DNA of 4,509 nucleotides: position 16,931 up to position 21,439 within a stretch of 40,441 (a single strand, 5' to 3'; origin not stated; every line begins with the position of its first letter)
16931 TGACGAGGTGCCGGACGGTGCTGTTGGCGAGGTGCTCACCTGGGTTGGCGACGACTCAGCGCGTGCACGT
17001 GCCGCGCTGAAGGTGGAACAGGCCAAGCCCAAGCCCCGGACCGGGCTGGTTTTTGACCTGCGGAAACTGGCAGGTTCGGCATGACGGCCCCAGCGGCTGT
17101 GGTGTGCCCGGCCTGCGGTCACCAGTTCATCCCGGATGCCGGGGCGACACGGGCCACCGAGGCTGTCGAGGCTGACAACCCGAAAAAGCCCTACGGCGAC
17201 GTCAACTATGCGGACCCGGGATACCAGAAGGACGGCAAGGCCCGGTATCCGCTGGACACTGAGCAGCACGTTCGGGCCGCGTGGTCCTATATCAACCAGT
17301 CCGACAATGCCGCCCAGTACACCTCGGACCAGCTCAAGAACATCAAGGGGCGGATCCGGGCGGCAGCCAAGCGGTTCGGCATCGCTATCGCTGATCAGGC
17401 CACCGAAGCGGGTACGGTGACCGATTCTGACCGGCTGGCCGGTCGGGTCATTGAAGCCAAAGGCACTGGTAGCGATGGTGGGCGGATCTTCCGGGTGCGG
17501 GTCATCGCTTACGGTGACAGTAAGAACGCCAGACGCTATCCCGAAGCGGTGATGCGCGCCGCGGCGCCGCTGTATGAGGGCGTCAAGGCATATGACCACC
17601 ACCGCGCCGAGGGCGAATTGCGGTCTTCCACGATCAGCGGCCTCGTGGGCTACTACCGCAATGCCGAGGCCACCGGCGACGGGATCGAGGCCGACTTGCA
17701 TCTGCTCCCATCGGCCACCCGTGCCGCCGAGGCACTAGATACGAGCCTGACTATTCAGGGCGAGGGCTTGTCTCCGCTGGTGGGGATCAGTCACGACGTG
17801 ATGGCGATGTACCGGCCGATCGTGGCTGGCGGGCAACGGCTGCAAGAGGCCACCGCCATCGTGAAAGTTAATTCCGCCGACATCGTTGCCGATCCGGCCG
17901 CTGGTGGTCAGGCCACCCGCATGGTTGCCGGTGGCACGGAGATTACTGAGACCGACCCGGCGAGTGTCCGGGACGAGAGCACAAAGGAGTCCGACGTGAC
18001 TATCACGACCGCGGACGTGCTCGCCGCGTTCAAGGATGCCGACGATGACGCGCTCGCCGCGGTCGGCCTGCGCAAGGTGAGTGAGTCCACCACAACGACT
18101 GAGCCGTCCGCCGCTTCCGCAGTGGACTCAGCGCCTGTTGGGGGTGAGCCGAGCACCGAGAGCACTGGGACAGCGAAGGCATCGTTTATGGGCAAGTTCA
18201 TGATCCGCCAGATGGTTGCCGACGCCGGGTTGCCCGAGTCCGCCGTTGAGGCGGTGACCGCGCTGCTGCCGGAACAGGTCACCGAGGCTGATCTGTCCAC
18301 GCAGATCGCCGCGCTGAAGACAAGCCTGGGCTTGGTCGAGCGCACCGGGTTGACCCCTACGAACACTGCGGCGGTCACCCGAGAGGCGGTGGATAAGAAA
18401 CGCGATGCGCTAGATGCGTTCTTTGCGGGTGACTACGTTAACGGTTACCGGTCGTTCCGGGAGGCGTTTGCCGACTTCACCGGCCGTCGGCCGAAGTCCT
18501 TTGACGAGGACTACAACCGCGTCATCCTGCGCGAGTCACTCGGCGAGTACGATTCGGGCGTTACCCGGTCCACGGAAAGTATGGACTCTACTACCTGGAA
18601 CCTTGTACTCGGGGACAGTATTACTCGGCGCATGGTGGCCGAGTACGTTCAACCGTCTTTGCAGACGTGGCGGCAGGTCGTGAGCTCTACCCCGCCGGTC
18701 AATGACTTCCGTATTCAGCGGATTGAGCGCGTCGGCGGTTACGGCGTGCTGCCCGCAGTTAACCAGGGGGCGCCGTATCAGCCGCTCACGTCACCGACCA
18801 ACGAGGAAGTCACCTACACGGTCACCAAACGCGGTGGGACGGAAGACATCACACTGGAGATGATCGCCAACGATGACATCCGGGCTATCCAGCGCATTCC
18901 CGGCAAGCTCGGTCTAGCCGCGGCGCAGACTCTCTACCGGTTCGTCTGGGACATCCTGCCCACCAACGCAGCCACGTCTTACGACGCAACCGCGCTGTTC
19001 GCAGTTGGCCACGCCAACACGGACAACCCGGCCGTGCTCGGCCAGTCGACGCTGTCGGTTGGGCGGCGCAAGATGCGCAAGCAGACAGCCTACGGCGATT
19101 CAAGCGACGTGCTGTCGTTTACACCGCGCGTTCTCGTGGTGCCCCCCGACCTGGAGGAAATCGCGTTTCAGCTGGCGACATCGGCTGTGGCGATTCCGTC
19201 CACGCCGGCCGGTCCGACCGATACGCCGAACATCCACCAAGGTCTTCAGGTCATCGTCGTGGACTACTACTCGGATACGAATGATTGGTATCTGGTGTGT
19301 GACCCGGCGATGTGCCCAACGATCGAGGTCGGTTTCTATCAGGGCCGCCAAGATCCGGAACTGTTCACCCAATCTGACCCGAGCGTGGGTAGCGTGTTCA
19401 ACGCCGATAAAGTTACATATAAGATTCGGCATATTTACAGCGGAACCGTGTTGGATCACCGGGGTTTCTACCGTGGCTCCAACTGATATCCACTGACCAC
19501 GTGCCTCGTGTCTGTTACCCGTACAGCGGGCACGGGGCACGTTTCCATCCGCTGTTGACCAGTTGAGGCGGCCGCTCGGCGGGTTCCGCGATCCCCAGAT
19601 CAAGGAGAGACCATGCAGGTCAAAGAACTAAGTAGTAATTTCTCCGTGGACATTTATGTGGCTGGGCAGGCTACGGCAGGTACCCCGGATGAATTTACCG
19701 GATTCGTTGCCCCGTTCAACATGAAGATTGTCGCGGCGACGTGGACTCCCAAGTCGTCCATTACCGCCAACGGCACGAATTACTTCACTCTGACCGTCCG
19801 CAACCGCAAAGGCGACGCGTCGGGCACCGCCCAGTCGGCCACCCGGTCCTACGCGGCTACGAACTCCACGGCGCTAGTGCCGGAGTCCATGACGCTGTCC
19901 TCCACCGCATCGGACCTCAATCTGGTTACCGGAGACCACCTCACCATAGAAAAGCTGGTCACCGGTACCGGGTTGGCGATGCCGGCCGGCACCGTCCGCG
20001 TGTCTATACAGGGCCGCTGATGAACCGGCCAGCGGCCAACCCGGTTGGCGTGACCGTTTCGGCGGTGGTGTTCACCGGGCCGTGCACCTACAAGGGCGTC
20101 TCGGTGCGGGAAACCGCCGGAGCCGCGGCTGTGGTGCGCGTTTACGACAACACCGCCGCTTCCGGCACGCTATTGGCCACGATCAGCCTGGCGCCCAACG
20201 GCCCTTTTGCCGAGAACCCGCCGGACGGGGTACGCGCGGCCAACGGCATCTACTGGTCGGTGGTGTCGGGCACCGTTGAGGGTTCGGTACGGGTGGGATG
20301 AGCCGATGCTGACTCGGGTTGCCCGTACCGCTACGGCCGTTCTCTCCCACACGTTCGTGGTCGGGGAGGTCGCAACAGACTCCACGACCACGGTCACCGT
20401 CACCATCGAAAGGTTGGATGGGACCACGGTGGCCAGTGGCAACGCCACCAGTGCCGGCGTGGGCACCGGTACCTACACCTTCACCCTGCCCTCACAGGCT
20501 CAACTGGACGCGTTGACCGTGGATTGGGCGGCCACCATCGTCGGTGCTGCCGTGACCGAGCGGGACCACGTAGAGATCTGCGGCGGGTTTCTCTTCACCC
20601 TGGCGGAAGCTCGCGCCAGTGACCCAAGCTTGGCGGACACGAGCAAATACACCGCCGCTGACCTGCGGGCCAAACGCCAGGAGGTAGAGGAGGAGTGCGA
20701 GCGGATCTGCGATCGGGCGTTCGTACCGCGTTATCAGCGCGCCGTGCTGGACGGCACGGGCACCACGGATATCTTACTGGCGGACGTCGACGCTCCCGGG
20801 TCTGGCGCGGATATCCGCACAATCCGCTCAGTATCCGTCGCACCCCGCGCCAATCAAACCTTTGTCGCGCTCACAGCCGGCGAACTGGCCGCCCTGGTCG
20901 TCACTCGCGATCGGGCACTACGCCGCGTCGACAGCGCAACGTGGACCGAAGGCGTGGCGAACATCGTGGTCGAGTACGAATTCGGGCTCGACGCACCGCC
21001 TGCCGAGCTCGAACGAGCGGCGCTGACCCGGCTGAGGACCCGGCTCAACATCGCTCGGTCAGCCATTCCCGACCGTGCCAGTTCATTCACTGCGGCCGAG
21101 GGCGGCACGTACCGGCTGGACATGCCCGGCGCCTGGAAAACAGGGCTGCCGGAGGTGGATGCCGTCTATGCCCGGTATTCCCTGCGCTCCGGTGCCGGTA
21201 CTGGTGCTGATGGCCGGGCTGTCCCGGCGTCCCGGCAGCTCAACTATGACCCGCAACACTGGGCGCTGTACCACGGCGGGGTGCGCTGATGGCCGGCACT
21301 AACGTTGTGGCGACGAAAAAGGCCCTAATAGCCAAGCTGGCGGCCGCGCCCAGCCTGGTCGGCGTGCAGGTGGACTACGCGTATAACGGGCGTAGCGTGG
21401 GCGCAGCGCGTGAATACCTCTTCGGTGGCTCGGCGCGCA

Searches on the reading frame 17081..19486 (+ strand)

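Call 32: search_protein_families(library=phrogs, proteins=[window:17081-19486:+], max_evalue=0.00001)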
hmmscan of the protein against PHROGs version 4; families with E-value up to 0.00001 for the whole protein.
window:17081-19486:+ (801 aa): 6 families
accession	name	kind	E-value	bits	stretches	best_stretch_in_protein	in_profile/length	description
phrog_29592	-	unknown function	2.9e-254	847.4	1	106-798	173-887/893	-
phrog_4523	-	head and packaging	2.1e-48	166.5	1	294-798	184-640/644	major head and protease protein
phrog_133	-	head and packaging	2.4e-41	143.2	1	510-798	387-664/668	head maturation protease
phrog_26519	-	unknown function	8.5e-10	39.7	1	605-799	4-190/192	-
phrog_15531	-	head and packaging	1.6e-08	35.5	1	130-394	17-260/324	head maturation protease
phrog_371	-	head and packaging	1.5e-07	32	1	586-787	82-219/303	major head protein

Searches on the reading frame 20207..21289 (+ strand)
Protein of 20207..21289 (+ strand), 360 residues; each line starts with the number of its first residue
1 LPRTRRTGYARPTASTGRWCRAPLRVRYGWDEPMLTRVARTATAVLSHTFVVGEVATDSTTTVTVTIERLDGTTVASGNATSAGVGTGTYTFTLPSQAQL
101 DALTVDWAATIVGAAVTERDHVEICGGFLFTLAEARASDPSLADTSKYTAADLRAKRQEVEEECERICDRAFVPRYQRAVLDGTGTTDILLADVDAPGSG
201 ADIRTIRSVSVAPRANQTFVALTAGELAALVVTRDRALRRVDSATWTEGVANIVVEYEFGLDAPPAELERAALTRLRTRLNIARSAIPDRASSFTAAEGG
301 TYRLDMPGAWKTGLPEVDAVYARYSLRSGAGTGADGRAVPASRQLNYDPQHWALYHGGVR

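Call 32: search_protein_families(library=phrogs, proteins=[window:20207-21289:+], max_evalue=0.00001)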
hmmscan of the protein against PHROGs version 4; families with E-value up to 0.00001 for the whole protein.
window:20207-21289:+ (360 aa): 2 families
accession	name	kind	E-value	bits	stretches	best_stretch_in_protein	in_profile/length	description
phrog_30828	-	unknown function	3.4e-92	310.1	1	35-360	3-333/333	-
phrog_442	-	connector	1.1e-14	55.5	1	54-330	10-266/270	head-tail adaptor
